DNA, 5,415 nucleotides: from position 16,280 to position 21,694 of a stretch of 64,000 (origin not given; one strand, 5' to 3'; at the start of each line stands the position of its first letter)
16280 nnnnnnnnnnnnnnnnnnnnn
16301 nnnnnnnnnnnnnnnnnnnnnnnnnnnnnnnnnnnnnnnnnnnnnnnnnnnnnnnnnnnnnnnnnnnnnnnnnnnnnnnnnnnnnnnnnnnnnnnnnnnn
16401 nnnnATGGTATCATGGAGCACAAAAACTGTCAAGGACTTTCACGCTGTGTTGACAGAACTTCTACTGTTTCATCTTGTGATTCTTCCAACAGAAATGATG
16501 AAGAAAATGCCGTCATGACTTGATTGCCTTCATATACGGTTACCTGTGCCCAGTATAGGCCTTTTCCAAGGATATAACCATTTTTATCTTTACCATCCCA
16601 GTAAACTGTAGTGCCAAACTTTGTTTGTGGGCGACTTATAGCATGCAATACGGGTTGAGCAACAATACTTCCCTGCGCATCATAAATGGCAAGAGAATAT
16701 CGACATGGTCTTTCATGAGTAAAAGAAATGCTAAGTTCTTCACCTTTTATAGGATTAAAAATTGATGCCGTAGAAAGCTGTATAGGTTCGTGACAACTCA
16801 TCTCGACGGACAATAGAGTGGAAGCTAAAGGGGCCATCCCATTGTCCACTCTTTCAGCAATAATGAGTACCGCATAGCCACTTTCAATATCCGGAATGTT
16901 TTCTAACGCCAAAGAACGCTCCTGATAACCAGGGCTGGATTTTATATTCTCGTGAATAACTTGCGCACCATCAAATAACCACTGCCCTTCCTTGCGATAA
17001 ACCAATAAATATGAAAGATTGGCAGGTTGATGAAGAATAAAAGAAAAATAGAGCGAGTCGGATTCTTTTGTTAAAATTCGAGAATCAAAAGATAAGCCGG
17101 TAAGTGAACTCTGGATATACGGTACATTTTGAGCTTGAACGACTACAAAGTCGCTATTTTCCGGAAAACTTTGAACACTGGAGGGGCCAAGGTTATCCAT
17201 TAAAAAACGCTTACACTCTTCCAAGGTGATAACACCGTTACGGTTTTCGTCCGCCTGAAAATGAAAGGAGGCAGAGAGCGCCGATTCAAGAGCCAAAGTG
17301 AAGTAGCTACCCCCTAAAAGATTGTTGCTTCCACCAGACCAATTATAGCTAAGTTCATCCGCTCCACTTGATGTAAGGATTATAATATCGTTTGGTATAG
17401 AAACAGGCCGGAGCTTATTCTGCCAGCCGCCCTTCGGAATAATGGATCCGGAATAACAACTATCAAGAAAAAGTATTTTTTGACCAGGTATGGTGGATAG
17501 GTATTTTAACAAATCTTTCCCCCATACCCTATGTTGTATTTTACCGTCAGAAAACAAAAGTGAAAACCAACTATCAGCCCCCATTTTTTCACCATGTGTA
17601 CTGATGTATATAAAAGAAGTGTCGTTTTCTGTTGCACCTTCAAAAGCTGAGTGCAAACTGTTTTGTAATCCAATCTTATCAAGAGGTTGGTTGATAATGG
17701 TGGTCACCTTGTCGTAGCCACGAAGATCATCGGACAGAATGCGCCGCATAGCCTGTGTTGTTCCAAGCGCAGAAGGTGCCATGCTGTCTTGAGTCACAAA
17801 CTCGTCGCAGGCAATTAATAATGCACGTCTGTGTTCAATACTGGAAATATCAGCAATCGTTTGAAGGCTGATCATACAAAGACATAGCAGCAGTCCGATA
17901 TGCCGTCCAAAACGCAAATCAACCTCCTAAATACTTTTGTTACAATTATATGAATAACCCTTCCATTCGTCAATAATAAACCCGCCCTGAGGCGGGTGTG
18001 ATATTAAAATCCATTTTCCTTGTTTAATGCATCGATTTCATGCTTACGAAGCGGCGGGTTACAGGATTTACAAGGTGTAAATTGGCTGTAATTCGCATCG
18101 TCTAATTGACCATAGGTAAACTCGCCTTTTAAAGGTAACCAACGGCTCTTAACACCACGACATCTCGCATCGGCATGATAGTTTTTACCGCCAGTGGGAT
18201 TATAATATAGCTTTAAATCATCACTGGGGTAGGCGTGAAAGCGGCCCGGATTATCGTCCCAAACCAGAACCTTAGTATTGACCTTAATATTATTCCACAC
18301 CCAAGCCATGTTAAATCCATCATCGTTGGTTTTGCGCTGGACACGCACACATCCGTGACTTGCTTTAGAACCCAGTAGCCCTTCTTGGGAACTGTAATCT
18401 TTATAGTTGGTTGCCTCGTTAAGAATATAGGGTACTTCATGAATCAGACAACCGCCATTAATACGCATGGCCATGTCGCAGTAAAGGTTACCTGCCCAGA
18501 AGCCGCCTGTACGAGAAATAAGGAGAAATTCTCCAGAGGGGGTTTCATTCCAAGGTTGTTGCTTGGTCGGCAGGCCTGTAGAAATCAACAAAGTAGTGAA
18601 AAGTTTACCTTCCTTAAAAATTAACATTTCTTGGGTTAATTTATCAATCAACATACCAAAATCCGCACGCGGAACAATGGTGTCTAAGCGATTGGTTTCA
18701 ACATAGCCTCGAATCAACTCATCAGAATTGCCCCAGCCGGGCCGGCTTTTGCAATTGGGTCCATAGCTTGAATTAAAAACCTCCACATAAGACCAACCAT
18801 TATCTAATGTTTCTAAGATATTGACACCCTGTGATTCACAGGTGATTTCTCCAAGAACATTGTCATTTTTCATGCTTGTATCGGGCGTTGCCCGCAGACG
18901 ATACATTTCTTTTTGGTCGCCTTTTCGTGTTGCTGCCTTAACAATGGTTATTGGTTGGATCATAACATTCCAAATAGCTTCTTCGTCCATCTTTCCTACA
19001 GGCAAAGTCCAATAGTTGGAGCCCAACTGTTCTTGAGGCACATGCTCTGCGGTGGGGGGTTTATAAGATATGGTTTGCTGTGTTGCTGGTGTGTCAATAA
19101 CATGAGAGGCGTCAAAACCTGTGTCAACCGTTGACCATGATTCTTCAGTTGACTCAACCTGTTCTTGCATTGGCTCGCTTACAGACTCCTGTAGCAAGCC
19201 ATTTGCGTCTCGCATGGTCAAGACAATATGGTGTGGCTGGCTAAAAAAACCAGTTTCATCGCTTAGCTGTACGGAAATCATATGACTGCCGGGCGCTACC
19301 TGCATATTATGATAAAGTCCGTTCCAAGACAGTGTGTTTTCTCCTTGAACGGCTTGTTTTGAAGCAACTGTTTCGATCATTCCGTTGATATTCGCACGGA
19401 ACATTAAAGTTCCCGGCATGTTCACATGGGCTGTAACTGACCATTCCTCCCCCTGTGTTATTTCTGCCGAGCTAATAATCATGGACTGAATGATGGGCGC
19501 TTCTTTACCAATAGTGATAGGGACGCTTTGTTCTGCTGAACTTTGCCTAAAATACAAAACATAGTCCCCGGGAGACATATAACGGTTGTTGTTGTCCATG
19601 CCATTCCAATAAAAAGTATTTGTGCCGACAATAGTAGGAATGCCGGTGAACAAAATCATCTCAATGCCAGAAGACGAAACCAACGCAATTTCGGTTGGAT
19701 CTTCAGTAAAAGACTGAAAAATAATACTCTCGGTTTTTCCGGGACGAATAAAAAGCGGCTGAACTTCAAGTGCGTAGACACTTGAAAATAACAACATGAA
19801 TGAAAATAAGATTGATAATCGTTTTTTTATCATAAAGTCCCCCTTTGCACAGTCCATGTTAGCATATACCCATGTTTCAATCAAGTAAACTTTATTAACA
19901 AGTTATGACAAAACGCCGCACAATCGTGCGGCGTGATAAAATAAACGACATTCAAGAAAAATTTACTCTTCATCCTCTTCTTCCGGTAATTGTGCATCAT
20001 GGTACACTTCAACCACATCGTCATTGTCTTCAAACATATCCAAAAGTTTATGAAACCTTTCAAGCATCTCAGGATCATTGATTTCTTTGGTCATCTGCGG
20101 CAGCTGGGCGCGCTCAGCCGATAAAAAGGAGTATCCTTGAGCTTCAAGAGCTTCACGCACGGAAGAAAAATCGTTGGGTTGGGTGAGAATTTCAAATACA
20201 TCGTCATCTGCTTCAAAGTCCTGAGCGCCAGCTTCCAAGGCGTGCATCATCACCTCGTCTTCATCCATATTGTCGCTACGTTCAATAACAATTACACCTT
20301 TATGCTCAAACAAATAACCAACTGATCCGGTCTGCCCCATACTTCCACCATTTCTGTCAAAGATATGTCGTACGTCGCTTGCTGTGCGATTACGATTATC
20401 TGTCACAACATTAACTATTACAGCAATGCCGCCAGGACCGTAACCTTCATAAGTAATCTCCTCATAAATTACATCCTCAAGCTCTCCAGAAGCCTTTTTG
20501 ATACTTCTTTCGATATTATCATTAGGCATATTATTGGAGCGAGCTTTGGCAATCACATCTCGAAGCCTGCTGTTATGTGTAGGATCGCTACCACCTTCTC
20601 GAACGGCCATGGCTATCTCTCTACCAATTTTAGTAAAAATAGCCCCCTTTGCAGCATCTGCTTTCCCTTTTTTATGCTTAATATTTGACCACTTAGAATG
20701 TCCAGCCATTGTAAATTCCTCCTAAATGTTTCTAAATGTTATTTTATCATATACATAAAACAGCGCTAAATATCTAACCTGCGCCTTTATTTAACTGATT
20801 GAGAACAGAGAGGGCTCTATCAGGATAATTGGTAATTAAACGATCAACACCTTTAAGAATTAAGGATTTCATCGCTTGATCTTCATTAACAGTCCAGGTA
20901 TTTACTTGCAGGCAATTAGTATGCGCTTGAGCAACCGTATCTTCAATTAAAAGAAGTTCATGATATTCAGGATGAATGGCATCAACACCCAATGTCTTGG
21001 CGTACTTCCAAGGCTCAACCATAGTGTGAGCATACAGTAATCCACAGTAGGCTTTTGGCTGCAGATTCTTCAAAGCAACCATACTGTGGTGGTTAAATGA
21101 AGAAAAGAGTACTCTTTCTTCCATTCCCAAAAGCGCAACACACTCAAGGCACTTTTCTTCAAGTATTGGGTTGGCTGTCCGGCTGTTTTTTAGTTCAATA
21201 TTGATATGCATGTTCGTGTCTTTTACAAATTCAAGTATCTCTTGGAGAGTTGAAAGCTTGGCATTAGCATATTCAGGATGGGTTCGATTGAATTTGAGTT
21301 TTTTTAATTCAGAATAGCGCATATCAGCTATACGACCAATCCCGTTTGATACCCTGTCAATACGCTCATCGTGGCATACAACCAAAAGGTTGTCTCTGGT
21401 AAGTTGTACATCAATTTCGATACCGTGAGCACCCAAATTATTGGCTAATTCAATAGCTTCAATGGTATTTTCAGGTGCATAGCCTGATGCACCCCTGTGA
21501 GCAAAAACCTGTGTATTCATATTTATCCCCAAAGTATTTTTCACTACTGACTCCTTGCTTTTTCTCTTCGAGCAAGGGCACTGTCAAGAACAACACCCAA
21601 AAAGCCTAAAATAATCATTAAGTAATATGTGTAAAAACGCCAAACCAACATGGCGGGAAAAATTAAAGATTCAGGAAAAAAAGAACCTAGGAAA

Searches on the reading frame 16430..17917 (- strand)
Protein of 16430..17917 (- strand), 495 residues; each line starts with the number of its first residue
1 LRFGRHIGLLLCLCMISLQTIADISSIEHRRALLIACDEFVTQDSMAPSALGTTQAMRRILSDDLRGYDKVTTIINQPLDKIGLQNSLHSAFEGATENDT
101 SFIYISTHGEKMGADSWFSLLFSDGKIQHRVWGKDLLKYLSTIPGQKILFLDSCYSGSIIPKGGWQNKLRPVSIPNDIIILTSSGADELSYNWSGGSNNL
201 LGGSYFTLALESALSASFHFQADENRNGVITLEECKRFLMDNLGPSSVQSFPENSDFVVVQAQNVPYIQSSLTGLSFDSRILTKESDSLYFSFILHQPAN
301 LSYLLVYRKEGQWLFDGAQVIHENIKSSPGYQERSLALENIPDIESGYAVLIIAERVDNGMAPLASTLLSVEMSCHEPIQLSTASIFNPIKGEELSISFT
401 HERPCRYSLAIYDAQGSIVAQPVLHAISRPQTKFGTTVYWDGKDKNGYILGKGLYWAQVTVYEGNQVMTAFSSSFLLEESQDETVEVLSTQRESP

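Call 8: search_protein_families(library=pfam, proteins=[window:16430-17917:-], max_evalue=0.001)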
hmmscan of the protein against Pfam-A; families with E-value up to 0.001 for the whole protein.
window:16430-17917:- (495 aa): 2 families
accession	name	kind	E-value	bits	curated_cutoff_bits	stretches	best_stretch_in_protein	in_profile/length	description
PF01650.23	Peptidase_C13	-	0.00021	21.3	22.8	1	96-212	106-212/258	Peptidase C13 family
PF13860.13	FlgD_ig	-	0.00031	21.1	27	0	394-462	11-76/79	FlgD Ig-like domain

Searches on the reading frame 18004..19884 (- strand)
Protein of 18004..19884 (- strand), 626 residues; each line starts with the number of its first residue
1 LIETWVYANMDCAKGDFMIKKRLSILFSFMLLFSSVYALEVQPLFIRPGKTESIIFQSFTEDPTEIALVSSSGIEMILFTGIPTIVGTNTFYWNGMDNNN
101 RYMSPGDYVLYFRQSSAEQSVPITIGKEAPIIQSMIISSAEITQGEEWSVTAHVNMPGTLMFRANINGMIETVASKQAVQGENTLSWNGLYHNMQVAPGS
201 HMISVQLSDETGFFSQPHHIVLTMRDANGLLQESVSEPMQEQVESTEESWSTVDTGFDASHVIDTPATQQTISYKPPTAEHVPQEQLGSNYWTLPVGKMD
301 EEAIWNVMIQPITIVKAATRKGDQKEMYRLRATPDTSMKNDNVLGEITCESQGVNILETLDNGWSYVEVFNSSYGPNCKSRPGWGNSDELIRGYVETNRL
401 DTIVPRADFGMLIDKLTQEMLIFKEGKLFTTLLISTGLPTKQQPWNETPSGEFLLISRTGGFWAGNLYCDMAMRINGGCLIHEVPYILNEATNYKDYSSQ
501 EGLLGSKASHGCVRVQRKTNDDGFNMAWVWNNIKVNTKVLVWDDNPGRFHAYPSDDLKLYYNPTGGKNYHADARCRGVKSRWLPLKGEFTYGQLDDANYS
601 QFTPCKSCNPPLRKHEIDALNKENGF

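Call 8: search_protein_families(library=pfam, proteins=[window:18004-19884:-], max_evalue=0.001)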
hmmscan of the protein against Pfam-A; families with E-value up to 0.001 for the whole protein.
window:18004-19884:- (626 aa): 2 families
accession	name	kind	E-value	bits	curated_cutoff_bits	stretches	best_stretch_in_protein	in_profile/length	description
PF03734.19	YkuD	-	2e-10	41.9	23.4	1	412-541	5-146/146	L,D-transpeptidase catalytic domain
PF13860.13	FlgD_ig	-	8.3e-05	22.9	27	0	87-110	48-71/79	FlgD Ig-like domain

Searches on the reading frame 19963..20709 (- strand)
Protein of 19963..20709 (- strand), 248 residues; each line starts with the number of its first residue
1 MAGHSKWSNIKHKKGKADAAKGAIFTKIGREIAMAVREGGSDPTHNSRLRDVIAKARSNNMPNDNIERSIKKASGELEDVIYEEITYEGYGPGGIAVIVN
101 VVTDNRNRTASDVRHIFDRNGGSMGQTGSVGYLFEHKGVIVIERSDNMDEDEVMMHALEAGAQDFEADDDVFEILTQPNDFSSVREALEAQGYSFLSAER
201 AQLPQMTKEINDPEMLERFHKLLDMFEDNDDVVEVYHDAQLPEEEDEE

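Call 8: search_protein_families(library=pfam, proteins=[window:19963-20709:-], max_evalue=0.001)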
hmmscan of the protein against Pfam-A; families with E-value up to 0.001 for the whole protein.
window:19963-20709:- (248 aa): 2 families
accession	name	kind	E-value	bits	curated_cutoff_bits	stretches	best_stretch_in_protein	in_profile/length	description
PF01709.26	Transcrip_reg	-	2.8e-61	206.3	27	1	82-238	1-159/160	TACO1/YebC second and third domain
PF20772.2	TACO1_YebC_N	-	2.1e-34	118.2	36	1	5-76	1-73/73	TACO1/YebC protein N-terminal domain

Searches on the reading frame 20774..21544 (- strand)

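Call 8: search_protein_families(library=pfam, proteins=[window:20774-21544:-], max_evalue=0.001)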
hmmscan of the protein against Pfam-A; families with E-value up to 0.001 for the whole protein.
window:20774-21544:- (256 aa): 2 families
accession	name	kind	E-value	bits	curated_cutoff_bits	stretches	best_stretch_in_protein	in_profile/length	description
PF03009.23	GDPD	-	5.2e-49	168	23.6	1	16-242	1-243/244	Glycerophosphoryl diester phosphodiesterase family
PF13653.12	GDPD_2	-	9.2e-08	32.8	27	1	213-242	1-30/30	Glycerophosphoryl diester phosphodiesterase family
